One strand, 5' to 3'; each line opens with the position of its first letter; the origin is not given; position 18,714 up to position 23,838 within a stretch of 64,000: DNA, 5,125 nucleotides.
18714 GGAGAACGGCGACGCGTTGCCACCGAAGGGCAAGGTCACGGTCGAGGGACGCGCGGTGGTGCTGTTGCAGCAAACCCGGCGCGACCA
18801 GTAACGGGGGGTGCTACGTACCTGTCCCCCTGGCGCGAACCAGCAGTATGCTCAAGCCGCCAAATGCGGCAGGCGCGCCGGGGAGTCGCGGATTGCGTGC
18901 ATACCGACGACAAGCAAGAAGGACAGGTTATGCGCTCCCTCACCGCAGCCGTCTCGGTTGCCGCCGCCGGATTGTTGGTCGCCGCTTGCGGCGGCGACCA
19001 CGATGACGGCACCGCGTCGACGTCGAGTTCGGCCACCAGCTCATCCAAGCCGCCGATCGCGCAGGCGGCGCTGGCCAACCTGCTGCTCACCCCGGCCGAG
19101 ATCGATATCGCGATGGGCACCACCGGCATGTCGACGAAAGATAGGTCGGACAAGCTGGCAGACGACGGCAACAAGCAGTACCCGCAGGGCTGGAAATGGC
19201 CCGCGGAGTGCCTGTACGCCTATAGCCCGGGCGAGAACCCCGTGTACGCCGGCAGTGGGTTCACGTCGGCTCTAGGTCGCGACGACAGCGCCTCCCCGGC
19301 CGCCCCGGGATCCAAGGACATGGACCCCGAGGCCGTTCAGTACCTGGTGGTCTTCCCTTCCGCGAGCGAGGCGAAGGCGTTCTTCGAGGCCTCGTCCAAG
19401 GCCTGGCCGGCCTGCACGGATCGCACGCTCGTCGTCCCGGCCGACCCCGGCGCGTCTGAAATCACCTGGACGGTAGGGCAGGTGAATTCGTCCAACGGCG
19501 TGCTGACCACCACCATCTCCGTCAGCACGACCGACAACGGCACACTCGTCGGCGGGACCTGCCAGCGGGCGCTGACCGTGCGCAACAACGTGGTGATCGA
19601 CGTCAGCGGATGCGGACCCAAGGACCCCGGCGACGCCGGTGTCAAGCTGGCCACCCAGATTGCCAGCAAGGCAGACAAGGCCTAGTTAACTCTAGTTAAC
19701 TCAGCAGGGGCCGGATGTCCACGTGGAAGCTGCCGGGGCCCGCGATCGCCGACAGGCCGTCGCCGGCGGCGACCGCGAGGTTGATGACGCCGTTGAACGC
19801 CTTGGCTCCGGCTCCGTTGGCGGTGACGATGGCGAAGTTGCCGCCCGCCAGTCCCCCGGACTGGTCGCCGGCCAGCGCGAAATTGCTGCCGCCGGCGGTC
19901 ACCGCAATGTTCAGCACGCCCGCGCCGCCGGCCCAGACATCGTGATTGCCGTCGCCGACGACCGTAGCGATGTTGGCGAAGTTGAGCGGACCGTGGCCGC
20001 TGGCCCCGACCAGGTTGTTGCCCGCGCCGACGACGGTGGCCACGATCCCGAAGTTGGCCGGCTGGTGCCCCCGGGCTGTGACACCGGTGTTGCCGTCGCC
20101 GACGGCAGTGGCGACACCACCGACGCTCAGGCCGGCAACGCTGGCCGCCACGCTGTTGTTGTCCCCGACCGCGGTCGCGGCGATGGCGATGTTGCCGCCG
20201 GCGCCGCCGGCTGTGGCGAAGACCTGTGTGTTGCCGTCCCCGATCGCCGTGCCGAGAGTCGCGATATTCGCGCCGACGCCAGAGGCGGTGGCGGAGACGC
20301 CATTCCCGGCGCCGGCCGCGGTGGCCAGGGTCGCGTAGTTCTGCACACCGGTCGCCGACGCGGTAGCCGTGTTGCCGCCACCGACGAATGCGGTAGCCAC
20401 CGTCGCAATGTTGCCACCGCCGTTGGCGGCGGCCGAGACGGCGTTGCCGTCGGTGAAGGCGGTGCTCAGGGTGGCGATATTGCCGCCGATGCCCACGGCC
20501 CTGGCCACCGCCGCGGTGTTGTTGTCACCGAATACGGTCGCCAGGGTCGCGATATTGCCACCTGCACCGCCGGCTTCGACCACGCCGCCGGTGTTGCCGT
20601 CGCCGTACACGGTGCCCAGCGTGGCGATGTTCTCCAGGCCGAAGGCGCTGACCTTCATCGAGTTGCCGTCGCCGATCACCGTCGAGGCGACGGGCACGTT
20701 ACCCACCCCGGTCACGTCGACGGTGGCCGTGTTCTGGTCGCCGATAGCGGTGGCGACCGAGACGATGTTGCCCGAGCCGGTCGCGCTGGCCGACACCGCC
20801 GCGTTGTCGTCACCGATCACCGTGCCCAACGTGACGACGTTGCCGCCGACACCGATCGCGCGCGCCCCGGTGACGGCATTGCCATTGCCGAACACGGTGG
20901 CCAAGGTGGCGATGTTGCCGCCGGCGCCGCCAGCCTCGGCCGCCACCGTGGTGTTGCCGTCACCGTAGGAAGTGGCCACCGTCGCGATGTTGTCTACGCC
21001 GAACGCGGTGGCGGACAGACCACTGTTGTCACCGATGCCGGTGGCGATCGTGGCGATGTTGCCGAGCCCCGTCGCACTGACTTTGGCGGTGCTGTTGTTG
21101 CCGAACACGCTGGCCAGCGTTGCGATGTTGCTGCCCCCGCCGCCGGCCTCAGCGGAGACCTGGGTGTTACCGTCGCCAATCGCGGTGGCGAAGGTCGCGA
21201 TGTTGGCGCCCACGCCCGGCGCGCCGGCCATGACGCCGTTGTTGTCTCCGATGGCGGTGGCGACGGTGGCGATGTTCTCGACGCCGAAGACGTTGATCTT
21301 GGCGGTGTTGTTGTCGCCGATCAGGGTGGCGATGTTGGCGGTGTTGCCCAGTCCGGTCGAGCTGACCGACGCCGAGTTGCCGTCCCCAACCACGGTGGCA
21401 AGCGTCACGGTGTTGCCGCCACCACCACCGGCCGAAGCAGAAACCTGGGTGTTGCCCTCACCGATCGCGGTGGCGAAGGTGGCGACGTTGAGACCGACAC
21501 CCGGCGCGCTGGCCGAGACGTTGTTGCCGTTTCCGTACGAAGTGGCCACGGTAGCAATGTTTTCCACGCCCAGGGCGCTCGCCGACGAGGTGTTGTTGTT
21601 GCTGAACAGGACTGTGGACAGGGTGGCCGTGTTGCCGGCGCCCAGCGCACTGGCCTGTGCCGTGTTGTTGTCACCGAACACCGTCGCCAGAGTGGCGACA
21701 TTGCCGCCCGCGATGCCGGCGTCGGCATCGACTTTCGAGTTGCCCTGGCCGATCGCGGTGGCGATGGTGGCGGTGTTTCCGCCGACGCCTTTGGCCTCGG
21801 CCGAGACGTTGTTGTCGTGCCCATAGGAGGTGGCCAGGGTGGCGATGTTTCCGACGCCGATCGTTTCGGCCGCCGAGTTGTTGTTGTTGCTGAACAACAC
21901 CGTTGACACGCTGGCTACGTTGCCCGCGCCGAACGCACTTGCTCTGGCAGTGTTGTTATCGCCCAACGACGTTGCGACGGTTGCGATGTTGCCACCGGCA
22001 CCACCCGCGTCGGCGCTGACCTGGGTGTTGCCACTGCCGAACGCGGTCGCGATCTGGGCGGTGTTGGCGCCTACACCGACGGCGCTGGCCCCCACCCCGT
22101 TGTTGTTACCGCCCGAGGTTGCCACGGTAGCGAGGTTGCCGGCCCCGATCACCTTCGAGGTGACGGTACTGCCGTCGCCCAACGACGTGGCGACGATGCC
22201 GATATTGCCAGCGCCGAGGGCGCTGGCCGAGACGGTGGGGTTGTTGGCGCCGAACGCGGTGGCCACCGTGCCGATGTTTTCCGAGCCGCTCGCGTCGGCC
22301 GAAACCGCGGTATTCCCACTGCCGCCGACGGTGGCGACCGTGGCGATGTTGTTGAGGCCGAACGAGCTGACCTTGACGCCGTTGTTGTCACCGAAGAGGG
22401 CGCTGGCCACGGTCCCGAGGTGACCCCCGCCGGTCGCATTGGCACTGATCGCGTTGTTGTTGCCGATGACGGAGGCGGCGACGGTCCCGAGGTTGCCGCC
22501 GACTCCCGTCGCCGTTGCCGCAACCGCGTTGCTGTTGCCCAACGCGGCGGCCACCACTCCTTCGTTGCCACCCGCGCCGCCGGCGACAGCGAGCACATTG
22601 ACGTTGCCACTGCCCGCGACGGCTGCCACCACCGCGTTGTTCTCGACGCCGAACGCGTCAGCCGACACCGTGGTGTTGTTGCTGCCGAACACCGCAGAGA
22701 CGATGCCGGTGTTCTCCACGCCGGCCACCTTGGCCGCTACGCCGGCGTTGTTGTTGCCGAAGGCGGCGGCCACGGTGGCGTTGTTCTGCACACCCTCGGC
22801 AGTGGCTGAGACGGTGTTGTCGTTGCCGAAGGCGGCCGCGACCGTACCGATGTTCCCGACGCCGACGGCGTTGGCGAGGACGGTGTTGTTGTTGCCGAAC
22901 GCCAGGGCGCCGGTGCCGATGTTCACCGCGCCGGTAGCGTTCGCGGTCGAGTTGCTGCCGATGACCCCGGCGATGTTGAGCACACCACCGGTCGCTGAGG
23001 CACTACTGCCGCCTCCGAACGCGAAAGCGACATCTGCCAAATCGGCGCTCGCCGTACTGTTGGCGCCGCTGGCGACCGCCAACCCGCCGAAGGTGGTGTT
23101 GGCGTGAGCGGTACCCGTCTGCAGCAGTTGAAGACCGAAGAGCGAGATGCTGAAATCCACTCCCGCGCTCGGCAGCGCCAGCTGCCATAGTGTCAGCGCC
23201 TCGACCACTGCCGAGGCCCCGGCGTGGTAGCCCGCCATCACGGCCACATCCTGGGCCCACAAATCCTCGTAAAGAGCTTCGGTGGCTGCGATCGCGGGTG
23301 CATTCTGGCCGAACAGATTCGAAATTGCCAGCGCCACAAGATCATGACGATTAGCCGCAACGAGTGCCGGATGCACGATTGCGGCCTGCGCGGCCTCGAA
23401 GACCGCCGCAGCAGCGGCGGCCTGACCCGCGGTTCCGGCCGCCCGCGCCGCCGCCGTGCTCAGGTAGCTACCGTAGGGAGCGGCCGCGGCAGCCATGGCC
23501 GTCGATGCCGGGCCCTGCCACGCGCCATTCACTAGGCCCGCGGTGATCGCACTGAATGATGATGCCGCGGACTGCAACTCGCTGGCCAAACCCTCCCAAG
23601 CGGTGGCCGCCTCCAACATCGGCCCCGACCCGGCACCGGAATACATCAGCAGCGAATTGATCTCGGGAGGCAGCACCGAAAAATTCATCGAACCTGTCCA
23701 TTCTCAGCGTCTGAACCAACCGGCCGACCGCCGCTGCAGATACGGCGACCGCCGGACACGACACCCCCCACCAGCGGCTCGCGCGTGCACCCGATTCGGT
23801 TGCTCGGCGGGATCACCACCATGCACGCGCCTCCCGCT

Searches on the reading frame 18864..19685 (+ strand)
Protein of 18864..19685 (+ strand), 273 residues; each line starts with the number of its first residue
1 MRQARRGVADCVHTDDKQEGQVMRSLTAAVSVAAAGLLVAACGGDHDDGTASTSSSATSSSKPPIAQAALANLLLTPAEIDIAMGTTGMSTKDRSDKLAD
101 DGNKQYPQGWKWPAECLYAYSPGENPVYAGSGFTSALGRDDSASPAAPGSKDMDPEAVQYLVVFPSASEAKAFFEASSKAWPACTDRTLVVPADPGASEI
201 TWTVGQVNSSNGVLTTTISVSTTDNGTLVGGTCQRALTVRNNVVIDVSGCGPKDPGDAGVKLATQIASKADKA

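Call 9: search_protein_families(library=pfam, proteins=[window:18864-19685:+], max_evalue=0.00001)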
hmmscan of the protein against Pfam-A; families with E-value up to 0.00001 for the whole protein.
window:18864-19685:+ (273 aa): 1 family
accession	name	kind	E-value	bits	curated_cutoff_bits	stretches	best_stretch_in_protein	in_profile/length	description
PF14032.12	PknH_C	-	2.4e-41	142.1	27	1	66-269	2-187/187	PknH-like extracellular domain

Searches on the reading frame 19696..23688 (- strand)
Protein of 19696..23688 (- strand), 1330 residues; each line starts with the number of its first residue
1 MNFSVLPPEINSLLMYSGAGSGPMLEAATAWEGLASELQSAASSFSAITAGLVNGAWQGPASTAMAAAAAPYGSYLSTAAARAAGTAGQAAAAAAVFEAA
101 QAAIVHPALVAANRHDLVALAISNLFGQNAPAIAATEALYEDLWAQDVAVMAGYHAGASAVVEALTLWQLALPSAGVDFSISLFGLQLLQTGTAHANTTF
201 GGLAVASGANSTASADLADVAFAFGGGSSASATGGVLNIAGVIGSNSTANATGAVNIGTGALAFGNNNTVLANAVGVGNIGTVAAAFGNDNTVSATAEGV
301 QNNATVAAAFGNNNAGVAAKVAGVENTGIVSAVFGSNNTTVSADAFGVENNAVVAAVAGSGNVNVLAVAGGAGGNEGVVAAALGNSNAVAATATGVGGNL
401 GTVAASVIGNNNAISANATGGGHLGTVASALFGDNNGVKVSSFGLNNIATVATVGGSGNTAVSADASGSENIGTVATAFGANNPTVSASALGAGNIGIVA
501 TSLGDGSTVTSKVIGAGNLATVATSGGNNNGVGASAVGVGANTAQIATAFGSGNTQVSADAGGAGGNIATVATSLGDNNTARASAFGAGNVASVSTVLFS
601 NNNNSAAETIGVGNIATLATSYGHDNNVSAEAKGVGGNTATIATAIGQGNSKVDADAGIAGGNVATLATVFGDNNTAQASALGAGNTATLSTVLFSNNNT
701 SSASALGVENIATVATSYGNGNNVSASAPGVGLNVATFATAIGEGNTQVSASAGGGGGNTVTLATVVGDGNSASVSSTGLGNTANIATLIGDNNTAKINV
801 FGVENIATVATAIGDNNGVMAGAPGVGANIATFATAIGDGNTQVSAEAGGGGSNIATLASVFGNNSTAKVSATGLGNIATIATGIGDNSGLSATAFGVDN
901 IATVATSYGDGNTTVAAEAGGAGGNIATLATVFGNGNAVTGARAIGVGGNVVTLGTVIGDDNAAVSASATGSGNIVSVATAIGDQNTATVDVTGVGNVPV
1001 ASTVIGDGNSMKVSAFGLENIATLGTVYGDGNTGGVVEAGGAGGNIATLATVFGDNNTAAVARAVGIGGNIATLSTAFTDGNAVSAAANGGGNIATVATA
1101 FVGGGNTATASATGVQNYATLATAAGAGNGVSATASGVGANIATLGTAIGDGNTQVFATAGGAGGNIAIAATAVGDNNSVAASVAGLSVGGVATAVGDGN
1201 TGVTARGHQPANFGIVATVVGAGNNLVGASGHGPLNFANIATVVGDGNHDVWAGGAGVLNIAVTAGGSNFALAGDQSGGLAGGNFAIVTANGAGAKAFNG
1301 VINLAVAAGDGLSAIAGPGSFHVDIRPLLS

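Call 9: search_protein_families(library=pfam, proteins=[window:19696-23688:-], max_evalue=0.00001)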
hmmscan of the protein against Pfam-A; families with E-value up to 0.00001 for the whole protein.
window:19696-23688:- (1330 aa): 1 family
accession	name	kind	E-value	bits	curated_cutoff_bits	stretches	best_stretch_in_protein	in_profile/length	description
PF00823.25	PPE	-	1.9e-59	200.8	26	1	2-166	1-165/165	PPE family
